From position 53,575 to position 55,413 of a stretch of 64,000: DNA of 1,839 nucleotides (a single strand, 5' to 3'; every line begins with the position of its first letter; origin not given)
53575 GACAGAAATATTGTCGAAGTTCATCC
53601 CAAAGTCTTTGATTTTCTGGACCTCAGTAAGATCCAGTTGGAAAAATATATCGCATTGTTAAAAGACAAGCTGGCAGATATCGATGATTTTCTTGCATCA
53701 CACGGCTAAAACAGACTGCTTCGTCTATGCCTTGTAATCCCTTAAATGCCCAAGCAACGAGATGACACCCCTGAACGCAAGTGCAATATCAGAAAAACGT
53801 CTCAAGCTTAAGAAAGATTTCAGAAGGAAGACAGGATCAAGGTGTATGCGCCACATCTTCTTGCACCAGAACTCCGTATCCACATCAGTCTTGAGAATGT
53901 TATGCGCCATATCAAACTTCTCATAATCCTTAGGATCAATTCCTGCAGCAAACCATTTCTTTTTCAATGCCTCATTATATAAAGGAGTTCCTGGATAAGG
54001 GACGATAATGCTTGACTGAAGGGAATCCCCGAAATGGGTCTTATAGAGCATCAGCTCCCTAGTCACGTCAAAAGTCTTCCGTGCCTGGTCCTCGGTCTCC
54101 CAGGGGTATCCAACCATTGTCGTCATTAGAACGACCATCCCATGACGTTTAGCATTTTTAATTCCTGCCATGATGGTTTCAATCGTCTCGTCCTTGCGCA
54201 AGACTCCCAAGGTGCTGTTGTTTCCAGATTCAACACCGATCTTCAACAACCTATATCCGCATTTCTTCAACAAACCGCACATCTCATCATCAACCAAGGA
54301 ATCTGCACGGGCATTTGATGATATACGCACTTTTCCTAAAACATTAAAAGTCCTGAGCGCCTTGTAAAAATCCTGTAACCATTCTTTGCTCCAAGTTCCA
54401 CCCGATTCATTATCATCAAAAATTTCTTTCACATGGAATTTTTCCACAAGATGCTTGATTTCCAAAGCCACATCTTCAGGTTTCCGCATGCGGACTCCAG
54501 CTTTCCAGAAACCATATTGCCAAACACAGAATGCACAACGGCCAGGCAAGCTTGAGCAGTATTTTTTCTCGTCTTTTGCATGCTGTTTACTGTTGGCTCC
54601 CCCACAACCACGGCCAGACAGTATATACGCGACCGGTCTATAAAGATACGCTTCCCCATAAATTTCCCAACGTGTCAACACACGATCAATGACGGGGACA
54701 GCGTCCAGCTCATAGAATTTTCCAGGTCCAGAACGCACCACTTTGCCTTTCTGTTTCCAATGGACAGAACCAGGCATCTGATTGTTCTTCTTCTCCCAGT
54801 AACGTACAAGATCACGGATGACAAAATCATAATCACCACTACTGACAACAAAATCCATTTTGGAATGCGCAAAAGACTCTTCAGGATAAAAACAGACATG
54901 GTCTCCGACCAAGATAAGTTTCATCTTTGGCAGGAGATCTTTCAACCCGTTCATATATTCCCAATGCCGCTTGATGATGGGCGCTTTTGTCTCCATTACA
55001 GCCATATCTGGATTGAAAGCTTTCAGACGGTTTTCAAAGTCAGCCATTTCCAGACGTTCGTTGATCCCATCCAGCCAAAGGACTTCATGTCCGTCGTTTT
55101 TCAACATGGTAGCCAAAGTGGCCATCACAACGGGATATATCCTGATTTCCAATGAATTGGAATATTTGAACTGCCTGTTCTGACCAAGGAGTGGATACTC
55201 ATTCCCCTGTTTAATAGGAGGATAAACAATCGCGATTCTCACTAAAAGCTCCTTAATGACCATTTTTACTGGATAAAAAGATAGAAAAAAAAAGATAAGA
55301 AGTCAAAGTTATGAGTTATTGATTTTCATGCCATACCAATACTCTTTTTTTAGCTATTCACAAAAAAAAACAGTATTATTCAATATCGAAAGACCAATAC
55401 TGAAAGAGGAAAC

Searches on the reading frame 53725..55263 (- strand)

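Call 42: search_protein_families(library=ncbifam, proteins=[window:53725-55263:-], max_evalue=0.00001)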
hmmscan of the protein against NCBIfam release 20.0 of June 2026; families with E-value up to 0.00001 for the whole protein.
window:53725-55263:- (512 aa): 15 families
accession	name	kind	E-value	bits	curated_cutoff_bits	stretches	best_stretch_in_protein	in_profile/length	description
TIGR03471.1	HpnJ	equivalog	8.1e-41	140.4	577.6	1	34-439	24-394/472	hopanoid biosynthesis associated radical SAM protein HpnJ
TIGR02026.1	BchE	equivalog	7.4e-32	110.8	481.35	1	43-461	21-410/497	magnesium-protoporphyrin IX monomethyl ester anaerobic oxidative cyclase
TIGR04014.1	B12_SAM_MJ_0865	equivalog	8.2e-20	71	360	1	240-434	170-360/434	methyl-coenzyme M reductase glutamine C-methyltransferase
TIGR04367.1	HpnR_B12_rSAM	equivalog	9.7e-16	57.3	650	1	239-464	195-399/490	hopanoid C-3 methylase HpnR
TIGR04072.2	rSAM_ladder_B12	equivalog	5.9e-15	54.8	360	1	241-438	191-378/443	lipid biosynthesis B12-binding/radical SAM protein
NF050148.1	rSAM_ApyD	equivalog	1.3e-12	46.9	750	1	108-432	98-393/645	RiPP biosynthesis radical SAM protein ApyD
NF033070.1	rSAM_AprD4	equivalog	1.8e-12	46.9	500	1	311-460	273-413/456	AprD4 family radical SAM diol-dehydratase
TIGR04013.1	B12_SAM_MJ_1487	hypoth_equivalog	4.9e-12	45.4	251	1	316-432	245-357/382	TIGR04013 family B12-binding domain/radical SAM domain-containing protein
TIGR04385.1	B12_rSAM_cofa1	equivalog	1.7e-11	44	450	1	41-411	17-369/438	B12 lower ligand biosynthesis radical SAM protein BzaD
TIGR04479.1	bcpD_PhpK_rSAM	subfamily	2.9e-11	42.4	600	1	240-403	251-408/504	PhpK family radical SAM P-methyltransferase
TIGR00089.1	TIGR00089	subfamily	1.2e-09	37.5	251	1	242-410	152-324/429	MiaB/RimO family radical SAM methylthiotransferase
TIGR01579.1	MiaB-like-C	equivalog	3.8e-08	33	357.05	1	242-410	152-324/416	tRNA (N(6)-L-threonylcarbamoyladenosine(37)-C(2))-methylthiotransferase MtaB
TIGR04295.1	B12_rSAM_oligo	hypoth_equivalog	8.2e-08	31.3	400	1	43-431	24-383/422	TIGR04295 family B12-binding domain-containing radical SAM protein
NF045585.1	rSAM_slr0320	equivalog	5e-07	28.6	775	1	239-445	244-450/511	photosystem II high light acclimation radical SAM protein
NF038361.1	rSAM_Sden_1168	equivalog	7.2e-07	28.1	575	1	240-434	292-475/560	Sden_1168 family B12-binding radical SAM P-methyltransferase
